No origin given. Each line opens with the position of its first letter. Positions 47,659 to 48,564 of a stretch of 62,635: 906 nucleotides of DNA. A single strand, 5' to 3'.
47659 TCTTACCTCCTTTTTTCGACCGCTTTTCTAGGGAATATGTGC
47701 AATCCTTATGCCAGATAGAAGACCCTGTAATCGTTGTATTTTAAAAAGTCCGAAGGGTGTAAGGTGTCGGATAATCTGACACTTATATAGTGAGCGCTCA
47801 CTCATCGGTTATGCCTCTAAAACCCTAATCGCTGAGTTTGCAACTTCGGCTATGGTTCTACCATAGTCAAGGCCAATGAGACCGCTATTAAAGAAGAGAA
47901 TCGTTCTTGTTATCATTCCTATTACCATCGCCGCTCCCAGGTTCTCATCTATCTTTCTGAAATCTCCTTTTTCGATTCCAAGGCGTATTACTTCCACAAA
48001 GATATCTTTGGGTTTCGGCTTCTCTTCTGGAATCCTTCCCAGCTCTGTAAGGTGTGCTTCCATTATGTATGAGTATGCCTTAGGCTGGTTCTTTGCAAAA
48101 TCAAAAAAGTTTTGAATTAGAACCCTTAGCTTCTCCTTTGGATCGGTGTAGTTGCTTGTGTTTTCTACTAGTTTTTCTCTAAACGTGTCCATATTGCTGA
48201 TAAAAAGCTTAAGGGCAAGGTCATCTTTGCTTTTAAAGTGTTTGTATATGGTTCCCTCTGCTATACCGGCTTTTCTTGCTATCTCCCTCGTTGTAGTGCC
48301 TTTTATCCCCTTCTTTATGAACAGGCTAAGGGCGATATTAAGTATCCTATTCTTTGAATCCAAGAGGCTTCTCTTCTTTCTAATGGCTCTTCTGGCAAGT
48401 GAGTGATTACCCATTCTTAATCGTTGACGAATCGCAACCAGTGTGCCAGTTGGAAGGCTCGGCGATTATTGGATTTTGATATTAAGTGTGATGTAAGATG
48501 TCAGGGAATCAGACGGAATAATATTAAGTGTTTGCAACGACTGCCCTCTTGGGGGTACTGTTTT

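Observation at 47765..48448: A TetR repressor appears to gate the N2O reductase enhancer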

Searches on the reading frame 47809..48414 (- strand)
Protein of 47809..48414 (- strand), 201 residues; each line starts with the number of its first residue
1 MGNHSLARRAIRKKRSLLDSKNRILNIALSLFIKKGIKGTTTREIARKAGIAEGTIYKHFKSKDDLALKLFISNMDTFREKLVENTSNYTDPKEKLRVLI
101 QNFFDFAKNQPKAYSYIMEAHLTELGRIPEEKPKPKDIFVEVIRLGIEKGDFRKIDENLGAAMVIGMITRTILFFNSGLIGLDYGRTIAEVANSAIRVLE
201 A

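Call 7: search_protein_families(library=pfam, proteins=[window:47809-48414:-])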
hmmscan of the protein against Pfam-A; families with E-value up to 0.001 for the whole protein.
window:47809-48414:- (201 aa): 3 families
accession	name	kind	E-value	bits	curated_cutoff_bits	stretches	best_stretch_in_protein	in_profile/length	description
PF00440.29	TetR_N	-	4.1e-17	62.1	24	1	24-68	1-45/47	Bacterial regulatory proteins, tetR family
PF17932.6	TetR_C_24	-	2.4e-05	25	26.4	1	90-172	2-88/114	Tetracyclin repressor-like, C-terminal domain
PF16295.10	TetR_C_10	-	9.4e-05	23.2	28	1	71-177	1-109/132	Tetracyclin repressor-like, C-terminal domain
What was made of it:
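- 47809..48414 (-): tetR: 201-aa TetR/AcrR-family regulator. PF00440 TetR_N, E = 4e-17 (call 7).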

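Call 15: find_homologous_proteins(query=window:47809-48414:-)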
Query window:47809-48414:- (201 aa): 219 proteins with E <= 0.001 among 487 candidates; the best 120 are listed.
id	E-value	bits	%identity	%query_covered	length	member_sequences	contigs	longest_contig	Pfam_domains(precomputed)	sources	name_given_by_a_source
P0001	7.3e-119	412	97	100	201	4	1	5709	PF00440.30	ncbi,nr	ncbi:MAG TPA: TetR/AcrR family transcriptional regulator [Thermodesulfobacteriota bacterium]|nr:TetR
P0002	7.1e-109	380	89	100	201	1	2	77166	PF00440.30,PF17932.7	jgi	-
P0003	3.3e-92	325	76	99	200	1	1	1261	PF00440.30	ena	-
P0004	2.1e-91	323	75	99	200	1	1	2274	PF00440.30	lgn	-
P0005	7.9e-91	321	74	100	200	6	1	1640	PF00440.30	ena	-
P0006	1.2e-90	320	74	99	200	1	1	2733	PF00440.30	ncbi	-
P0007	1.3e-90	320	74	99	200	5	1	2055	PF00440.30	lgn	-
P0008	4.7e-90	318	74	99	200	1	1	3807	PF00440.30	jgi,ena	jgi:AcrR family transcriptional regulator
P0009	1.9e-89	316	73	99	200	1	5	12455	PF00440.30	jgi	jgi:AcrR family transcriptional regulator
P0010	2.4e-89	316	74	99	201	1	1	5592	PF00440.30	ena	-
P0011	6.0e-89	315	74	99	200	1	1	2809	PF00440.30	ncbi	-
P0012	1.2e-88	314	73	99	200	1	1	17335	PF00440.30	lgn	-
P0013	9.7e-87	307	71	99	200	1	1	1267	PF00440.30,PF16295.11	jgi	jgi:AcrR family transcriptional regulator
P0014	1.1e-86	307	71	100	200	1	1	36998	PF00440.30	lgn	-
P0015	4.6e-86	305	76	91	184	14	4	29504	PF00440.30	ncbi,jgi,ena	-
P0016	1.2e-84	301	71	100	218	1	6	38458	PF00440.30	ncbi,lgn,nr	ncbi:MAG: TetR/AcrR family transcriptional regulator [Deltaproteobacteria bacterium]|nr:TetR/AcrR fa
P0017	2.1e-82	293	69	100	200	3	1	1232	PF00440.30,PF16295.11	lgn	-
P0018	2.8e-82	293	74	91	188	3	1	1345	PF00440.30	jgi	jgi:AcrR family transcriptional regulator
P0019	3.3e-82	293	69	100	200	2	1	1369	PF00440.30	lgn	-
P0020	4.9e-82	292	69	100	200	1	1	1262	PF00440.30,PF16295.11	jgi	jgi:AcrR family transcriptional regulator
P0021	1.6e-81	290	67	99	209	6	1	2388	PF00440.30,PF17932.7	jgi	jgi:AcrR family transcriptional regulator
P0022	4.5e-80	286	65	100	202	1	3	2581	PF00440.30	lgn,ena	-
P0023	4.3e-76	273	64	100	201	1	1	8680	PF00440.30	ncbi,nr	ncbi:MAG TPA: TetR/AcrR family transcriptional regulator [Thermodesulfobacteriota bacterium]|nr:TetR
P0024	4.1e-72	260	65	93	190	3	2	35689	PF00440.30,PF17932.7,PF16295.11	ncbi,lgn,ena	-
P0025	6.2e-71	256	63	92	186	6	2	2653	PF00440.30,PF16295.11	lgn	-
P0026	1.1e-70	255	61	93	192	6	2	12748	PF00440.30,PF17932.7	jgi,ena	jgi:AcrR family transcriptional regulator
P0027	5.1e-70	253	63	94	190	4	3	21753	PF00440.30,PF16295.11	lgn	-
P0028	9.0e-70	252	63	91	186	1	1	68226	PF00440.30,PF17932.7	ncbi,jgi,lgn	ncbi:MAG: hypothetical protein C4291_07430 [Candidatus Dadabacteria bacterium]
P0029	1.6e-68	248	63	92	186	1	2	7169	PF00440.30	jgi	jgi:AcrR family transcriptional regulator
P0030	8.4e-68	246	65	92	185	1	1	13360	PF00440.30,PF17932.7,PF16295.11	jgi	jgi:AcrR family transcriptional regulator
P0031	1.3e-67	245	62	92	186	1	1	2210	PF00440.30,PF17932.7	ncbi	-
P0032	2.5e-65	238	59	94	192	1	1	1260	PF00440.30,PF16295.11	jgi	jgi:AcrR family transcriptional regulator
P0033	2.5e-64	234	60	93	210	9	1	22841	PF00440.30,PF17932.7,PF17935.7,PF16295.11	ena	-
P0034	3.1e-63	231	61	93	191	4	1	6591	PF00440.30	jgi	-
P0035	4.7e-63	230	57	91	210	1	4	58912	PF00440.30,PF17932.7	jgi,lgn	jgi:AcrR family transcriptional regulator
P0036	6.8e-62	226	59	90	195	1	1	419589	PF00440.30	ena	-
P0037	2.3e-61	225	59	90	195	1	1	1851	PF00440.30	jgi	-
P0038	2.3e-61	225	57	91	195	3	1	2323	PF00440.30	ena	-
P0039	4.2e-61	224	57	90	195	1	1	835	PF00440.30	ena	-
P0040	6.2e-61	223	59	91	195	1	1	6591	PF00440.30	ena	-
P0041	1.5e-60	222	58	91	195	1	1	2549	PF00440.30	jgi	jgi:AcrR family transcriptional regulator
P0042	1.6e-60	222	57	90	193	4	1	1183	PF00440.30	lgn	-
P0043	1.8e-60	222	55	91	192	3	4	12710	PF00440.30,PF16295.11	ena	-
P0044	3.5e-60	221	57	90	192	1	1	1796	PF00440.30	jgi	jgi:AcrR family transcriptional regulator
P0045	4.5e-60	220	58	91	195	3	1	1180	PF00440.30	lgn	-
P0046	7.4e-60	220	56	94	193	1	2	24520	PF00440.30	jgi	jgi:AcrR family transcriptional regulator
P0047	8.4e-60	220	57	90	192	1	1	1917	PF00440.30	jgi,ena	-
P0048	1.1e-59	219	55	91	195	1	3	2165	PF00440.30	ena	-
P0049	1.2e-59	219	56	91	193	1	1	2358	PF00440.30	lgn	-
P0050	1.4e-59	219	54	94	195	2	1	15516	PF00440.30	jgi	jgi:AcrR family transcriptional regulator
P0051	1.6e-59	219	57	91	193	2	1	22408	PF00440.30,PF16295.11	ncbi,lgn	-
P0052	1.7e-59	219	57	90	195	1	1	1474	PF00440.30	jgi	jgi:AcrR family transcriptional regulator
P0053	3.9e-59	217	57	90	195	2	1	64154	PF00440.30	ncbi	ncbi:MAG: TetR/AcrR family transcriptional regulator [Thermodesulfobacteriota bacterium]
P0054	6.0e-59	217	58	93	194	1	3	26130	PF00440.30,PF17932.7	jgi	jgi:AcrR family transcriptional regulator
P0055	1.9e-58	215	55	91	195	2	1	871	PF00440.30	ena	-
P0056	2.5e-58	215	57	90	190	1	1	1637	PF00440.30,PF16295.11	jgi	jgi:AcrR family transcriptional regulator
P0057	2.8e-58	215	56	93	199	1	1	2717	PF00440.30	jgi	jgi:AcrR family transcriptional regulator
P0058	5.0e-58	214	55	91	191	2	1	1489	PF00440.30,PF16295.11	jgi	jgi:AcrR family transcriptional regulator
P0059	5.2e-58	214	56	90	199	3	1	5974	PF00440.30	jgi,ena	-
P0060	4.9e-57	211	55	92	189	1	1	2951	PF00440.30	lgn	-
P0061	7.1e-56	207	55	92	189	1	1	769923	PF00440.30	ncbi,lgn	ncbi:MAG: TetR/AcrR family transcriptional regulator [Deltaproteobacteria bacterium]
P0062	3.3e-55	205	52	93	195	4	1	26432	PF00440.30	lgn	-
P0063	5.0e-55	204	54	91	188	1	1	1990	PF00440.30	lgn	-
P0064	1.9e-53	199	54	93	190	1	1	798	PF00440.30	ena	-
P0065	1.3e-52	196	52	90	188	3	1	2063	PF00440.30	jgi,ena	-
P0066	2.1e-52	196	54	93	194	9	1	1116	PF00440.30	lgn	-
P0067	9.0e-51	190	52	94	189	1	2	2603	PF00440.30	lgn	-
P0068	1.6e-49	186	51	90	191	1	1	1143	PF00440.30,PF17932.7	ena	-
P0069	2.4e-46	176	51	89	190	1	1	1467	PF00440.30,PF17932.7,PF17935.7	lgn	-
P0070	9.5e-46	174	50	94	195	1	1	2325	PF00440.30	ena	-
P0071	4.4e-44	168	50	86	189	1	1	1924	PF00440.30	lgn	-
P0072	1.0e-43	167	47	90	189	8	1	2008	PF00440.30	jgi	jgi:AcrR family transcriptional regulator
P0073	4.6e-43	165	46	90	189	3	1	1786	PF00440.30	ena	-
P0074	7.5e-42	161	46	90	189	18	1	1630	PF00440.30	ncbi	-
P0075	5.5e-40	155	63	60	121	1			PF00440.30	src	-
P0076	1.7e-39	153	47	90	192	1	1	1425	PF00440.30,PF17932.7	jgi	-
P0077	5.8e-37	145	59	62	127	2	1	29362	PF00440.30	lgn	-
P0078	6.5e-36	142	63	54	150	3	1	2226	PF00440.30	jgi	jgi:AcrR family transcriptional regulator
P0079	2.0e-21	95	35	87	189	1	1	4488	PF00440.30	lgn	-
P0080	3.4e-20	91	35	91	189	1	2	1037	PF00440.30,PF17932.7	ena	-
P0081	1.5e-13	69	44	52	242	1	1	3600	PF00440.30,PF17931.7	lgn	-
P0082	2.0e-13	68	45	49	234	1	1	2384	PF00440.30,PF17931.7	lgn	-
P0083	3.3e-13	68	42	54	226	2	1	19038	PF00440.30,PF17931.7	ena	-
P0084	6.0e-13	67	43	52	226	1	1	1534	PF00440.30,PF17931.7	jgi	jgi:AcrR family transcriptional regulator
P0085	6.9e-13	67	44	51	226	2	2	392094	PF00440.30,PF17931.7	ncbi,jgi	ncbi:MAG TPA: TetR/AcrR family transcriptional regulator [Pyrinomonadaceae bacterium]|jgi:AcrR famil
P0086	7.7e-13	67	47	43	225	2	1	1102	PF00440.30,PF17931.7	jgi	jgi:AcrR family transcriptional regulator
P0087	8.2e-13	66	46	43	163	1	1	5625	PF00440.30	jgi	jgi:AcrR family transcriptional regulator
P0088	8.3e-13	66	47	50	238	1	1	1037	PF00440.30,PF17931.7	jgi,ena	-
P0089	8.8e-13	66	43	47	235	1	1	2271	PF00440.30,PF17931.7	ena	-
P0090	1.5e-12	66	45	47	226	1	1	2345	PF00440.30,PF17931.7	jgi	jgi:AcrR family transcriptional regulator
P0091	1.6e-12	65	34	78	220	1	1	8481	PF14246.12,PF00440.30,PF17932.7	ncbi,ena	-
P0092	1.7e-12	65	45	49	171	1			PF00440.30,PF17931.7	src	-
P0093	2.0e-12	65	47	50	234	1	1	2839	PF00440.30,PF17931.7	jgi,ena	-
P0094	2.0e-12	65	45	47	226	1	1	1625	PF00440.30,PF17931.7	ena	-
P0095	2.1e-12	65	42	52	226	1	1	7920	PF00440.30,PF17931.7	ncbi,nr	ncbi:MAG: TetR family transcriptional regulator [Acidobacteriota bacterium]|nr:TetR family transcrip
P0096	2.5e-12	65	42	52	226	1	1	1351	PF00440.30,PF17931.7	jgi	jgi:AcrR family transcriptional regulator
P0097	2.5e-12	65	44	49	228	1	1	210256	PF00440.30,PF17931.7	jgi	jgi:AcrR family transcriptional regulator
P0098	2.5e-12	65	45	47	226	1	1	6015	PF00440.30,PF17931.7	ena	-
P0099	2.8e-12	65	44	47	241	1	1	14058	PF00440.30,PF17931.7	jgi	jgi:AcrR family transcriptional regulator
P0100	2.9e-12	65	42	51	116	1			PF00440.30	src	-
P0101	4.2e-12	64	45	38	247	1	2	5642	PF00440.30,PF17931.7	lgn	-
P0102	5.3e-12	64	42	49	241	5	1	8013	PF00440.30,PF17931.7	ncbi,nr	ncbi:MAG TPA: TetR/AcrR family transcriptional regulator [Pyrinomonadaceae bacterium]|nr:TetR/AcrR f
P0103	5.5e-12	64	44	47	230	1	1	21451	PF00440.30,PF17931.7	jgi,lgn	jgi:AcrR family transcriptional regulator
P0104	6.7e-12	63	42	51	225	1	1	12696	PF00440.30,PF17931.7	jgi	jgi:AcrR family transcriptional regulator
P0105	6.9e-12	63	44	50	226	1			PF00440.30,PF17931.7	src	-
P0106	7.3e-12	63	43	47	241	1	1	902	PF00440.30,PF17931.7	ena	-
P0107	7.5e-12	63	47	43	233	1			PF00440.30,PF17931.7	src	-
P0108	8.8e-12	63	44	49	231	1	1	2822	PF00440.30,PF17931.7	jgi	jgi:AcrR family transcriptional regulator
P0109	9.5e-12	63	45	43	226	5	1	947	PF00440.30,PF17931.7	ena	-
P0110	1.1e-11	63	47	43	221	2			PF00440.30,PF17931.7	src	-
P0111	1.1e-11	63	45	43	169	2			PF00440.30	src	-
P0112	1.2e-11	63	45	43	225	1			PF00440.30,PF17931.7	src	-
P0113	1.4e-11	62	43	47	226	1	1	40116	PF00440.30,PF17931.7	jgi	jgi:AcrR family transcriptional regulator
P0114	1.4e-11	62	41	52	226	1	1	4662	PF00440.30,PF17931.7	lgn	-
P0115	1.7e-11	62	44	47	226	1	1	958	PF00440.30,PF17931.7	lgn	-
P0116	1.8e-11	62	41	51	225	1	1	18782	PF00440.30,PF17931.7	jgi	jgi:AcrR family transcriptional regulator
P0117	2.0e-11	62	41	51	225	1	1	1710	PF00440.30,PF17931.7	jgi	-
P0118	2.0e-11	62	46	43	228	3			PF00440.30,PF17931.7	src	-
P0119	2.1e-11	62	40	52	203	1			PF00440.30,PF17931.7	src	-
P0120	2.2e-11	62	43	49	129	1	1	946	PF00440.30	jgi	jgi:AcrR family transcriptional regulator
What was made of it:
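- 47809..48414 (-): A tight orthologue family at 46-97% identity (call 15).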

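Call 17: find_related_loci(query=A1, collection=genome_contigs, flank=6000)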
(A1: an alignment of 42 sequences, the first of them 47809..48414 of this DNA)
Query A1 (201 aa) in genome_contigs; peptide patterns used: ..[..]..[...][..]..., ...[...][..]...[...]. (x = any residue, [..] = any of these).
600 stretches matched a pattern (row limit reached: there are more); 586 encode a relative of the query (tblastn E <= 1e-3); the best 80 are kept; 80 distinct loci.
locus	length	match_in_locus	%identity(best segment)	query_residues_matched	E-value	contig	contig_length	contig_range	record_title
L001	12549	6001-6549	63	19-201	1e-76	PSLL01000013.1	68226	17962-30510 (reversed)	MAG: Candidatus Dadabacteria bacterium isolate ERB_12_1 NODE_62_length_68226_cov_4.247085, whole genome shotgun sequence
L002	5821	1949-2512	60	13-199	7e-71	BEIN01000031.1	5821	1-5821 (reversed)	Bacterium HR37 DNA, contig: NODE_4182_31, isolate: HRbin37, whole genome shotgun sequence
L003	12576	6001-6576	56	15-199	7e-66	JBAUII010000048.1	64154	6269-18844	MAG: Thermodesulfobacteriota bacterium isolate MFD09513_ilm_asm_bin6 k127_84536, whole genome shotgun sequence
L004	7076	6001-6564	54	12-199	1e-64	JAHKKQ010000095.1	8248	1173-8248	MAG: Candidatus Dadabacteria bacterium isolate CR_Sed_300A_bin.14 scaffold_2792, whole genome shotgun sequence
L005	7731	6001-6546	55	18-199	7e-64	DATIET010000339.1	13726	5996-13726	MAG TPA_asm: Thermodesulfobacteriota bacterium isolate SMAG_U16376 k141_1647256, whole genome shotgun sequence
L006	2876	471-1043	49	9-199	8e-62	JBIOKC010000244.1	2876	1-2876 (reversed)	MAG: Thermodesulfobacteriota bacterium isolate GcL13-15 k141_960020_length_2876_cov_9.0000, whole genome shotgun sequenc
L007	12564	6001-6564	52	12-199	3e-61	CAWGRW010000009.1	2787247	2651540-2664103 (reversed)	MAG: uncultured bacterium isolate MFD06435.bin.1.47 genome assembly, contig: contig_17617, whole genome shotgun sequence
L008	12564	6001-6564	52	12-199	5e-61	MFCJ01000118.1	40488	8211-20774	MAG: Candidatus Dadabacteria bacterium RIFCSPHIGHO2_12_FULL_53_21 rifcsphigho2_12_scaffold_5568, whole genome shotgun se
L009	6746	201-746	46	18-199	5e-53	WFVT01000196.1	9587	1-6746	MAG: candidate division KSB1 bacterium isolate S140_5 k151_393857, whole genome shotgun sequence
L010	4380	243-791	44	18-200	1e-50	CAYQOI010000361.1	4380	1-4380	MAG TPA_asm: uncultured Cytophagia bacterium isolate SRP162660_co2_222 genome assembly, contig: NODE_18650_length_4380_c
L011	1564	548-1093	45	18-199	3e-51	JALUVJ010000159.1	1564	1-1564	MAG: Nitrospira sp. isolate 128-326_metabat2_scaf2bin.035 128-326_scaffold_54804_c1, whole genome shotgun sequence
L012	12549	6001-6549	44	18-200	1e-49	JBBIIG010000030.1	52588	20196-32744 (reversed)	MAG: bacterium isolate BR1S70218_bin_133 NODE_833_length_52588_cov_6.171150, whole genome shotgun sequence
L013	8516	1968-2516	43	18-200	2e-48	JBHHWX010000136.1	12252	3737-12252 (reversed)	MAG: bacterium isolate D_3_bin.27 NODE_2234_length_12252_cov_7.179798, whole genome shotgun sequence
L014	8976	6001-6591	40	3-200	7e-48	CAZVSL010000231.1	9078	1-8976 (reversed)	MAG TPA_asm: uncultured Calditrichaceae bacterium isolate SRP141376_co1_187 genome assembly, contig: NODE_13785_length_9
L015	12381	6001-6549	41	18-200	3e-45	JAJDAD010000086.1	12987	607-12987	MAG: candidate division KSB1 bacterium isolate OFTM153 OFTM153_85, whole genome shotgun sequence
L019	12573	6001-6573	39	3-200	5e-46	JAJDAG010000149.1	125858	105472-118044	MAG: candidate division KSB1 bacterium isolate OFTM72 OFTM72_148, whole genome shotgun sequence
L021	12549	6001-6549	42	18-200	2e-47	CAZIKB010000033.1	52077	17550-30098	MAG TPA_asm: uncultured Cytophagia bacterium isolate binchicken_co121_9 genome assembly, contig: NODE_208_length_52077_c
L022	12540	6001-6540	38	21-200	2e-38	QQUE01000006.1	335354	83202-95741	MAG: Calditrichaeota bacterium isolate CLD2 26, whole genome shotgun sequence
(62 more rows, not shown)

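Call 25: find_related_loci(query=A1, collection=metagenome_contigs, flank=8000)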
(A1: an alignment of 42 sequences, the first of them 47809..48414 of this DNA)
Query A1 (201 aa) in metagenome_contigs; peptide patterns used: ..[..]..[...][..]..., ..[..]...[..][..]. (x = any residue, [..] = any of these).
600 stretches matched a pattern (row limit reached: there are more); 539 encode a relative of the query (tblastn E <= 1e-3); the best 80 are kept; 80 distinct loci.
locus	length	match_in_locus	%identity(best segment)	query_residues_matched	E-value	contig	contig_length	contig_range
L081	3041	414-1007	66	1-199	1e-86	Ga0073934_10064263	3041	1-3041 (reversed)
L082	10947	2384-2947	62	14-201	1e-78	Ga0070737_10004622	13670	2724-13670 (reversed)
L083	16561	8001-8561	62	15-201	2e-77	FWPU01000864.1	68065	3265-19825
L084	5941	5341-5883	56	19-199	5e-65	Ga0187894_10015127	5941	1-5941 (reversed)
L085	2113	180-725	58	19-200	1e-64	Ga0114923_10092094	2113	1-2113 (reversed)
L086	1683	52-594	56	19-199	2e-64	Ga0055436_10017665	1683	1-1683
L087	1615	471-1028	54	14-199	9e-63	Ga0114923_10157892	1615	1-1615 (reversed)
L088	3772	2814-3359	55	19-200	2e-60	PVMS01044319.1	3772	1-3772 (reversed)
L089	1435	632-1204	48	14-199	3e-57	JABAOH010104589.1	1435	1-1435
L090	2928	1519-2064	48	18-199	4e-54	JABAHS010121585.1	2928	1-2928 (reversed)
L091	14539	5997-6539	52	19-199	8e-54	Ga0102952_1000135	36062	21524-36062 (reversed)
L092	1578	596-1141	46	18-199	7e-55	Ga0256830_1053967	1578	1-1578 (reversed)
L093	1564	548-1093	45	18-199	2e-51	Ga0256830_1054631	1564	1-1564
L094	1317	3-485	52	40-200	2e-51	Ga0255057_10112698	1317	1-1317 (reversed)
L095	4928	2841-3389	42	18-200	3e-48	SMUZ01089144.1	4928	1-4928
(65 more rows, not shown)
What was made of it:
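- Tried and rejected: A metagenome_contigs scan with the TetR alignment (call 25).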

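Call 26: find_encoding_contigs(protein=P0002, flank=6000, max_places=2)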
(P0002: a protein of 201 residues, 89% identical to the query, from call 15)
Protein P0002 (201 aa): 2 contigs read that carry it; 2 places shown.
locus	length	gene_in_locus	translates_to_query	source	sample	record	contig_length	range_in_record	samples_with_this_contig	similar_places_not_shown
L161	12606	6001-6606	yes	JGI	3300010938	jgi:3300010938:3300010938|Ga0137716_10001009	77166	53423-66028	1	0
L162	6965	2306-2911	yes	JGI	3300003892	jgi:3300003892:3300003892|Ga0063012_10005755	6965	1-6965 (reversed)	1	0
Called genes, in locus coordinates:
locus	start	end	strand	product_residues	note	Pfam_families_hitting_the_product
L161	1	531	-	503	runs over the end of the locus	PF12838:Fer4_7 (faint), PF13237:Fer4_10, PF13247:Fer4_11, PF14711:Nitr_red_bet_C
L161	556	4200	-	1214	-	PF00384:Molybdopterin, PF28599:NarG_dom_V, PF01568:Molydop_binding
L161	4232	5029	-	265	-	PF00034:Cytochrom_C, PF13442:Cytochrome_CBB3 (weak)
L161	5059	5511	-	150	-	PF02082:Rrf2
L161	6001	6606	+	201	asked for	PF00440:TetR_N, PF17932:TetR_C_24 (weak)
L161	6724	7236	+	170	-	PF00034:Cytochrom_C, PF13442:Cytochrome_CBB3 (faint)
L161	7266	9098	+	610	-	PF18764:nos_propeller, PF13473:Cupredoxin_1 (weak)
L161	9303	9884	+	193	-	-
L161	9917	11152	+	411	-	PF07602:DUF1565 (weak), PF22842:Pel9A-like_beta_helix, PF05048:NosD (weak), PF13229:Beta_helix, PF05048:NosD, PF13229:Beta_helix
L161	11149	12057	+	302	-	PF02463:SMC_N (weak), PF13175:AAA_15 (faint), PF13476:AAA_23 (weak), PF00005:ABC_tran, PF13732:DrrA1-3_C (faint), PF13304:AAA_21 (weak)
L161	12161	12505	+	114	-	PF05573:NosL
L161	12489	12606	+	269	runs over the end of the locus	PF12679:ABC2_membrane_2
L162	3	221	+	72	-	?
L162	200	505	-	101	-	-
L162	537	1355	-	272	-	PF00034:Cytochrom_C, PF13442:Cytochrome_CBB3 (weak)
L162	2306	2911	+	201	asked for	PF00440:TetR_N, PF17932:TetR_C_24 (weak)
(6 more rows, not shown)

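Call 27: find_encoding_contigs(protein=P0014, flank=6000, max_places=2)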
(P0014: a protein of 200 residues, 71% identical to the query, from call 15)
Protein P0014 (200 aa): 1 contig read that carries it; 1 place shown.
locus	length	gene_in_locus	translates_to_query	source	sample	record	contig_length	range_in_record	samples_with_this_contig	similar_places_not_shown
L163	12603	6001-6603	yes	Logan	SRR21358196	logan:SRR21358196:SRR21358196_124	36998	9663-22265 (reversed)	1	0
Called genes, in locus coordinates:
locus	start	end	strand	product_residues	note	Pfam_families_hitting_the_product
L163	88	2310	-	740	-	PF03460:NIR_SIR_ferr, PF01077:NIR_SIR, PF03460:NIR_SIR_ferr, PF01077:NIR_SIR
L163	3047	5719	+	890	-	PF02629:CoA_binding, PF13380:CoA_binding_2, PF13607:Succ_CoA_lig, PF19045:Ligase_CoA_2, PF13549:ATP-grasp_5, PF13302:Acetyltransf_3, PF13420:Acetyltransf_4 (weak), PF00583:Acetyltransf_1, +2 more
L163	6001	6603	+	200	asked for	PF00440:TetR_N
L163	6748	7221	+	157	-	PF00034:Cytochrom_C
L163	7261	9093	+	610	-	PF18764:nos_propeller, PF13473:Cupredoxin_1 (weak)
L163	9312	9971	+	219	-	-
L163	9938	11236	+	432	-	PF22842:Pel9A-like_beta_helix, PF05048:NosD (weak), PF13229:Beta_helix, PF05048:NosD, PF13229:Beta_helix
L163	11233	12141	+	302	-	PF02463:SMC_N (weak), PF00005:ABC_tran, PF13304:AAA_21 (weak), PF13732:DrrA1-3_C (weak)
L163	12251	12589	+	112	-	PF05573:NosL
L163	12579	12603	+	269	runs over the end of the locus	PF12679:ABC2_membrane_2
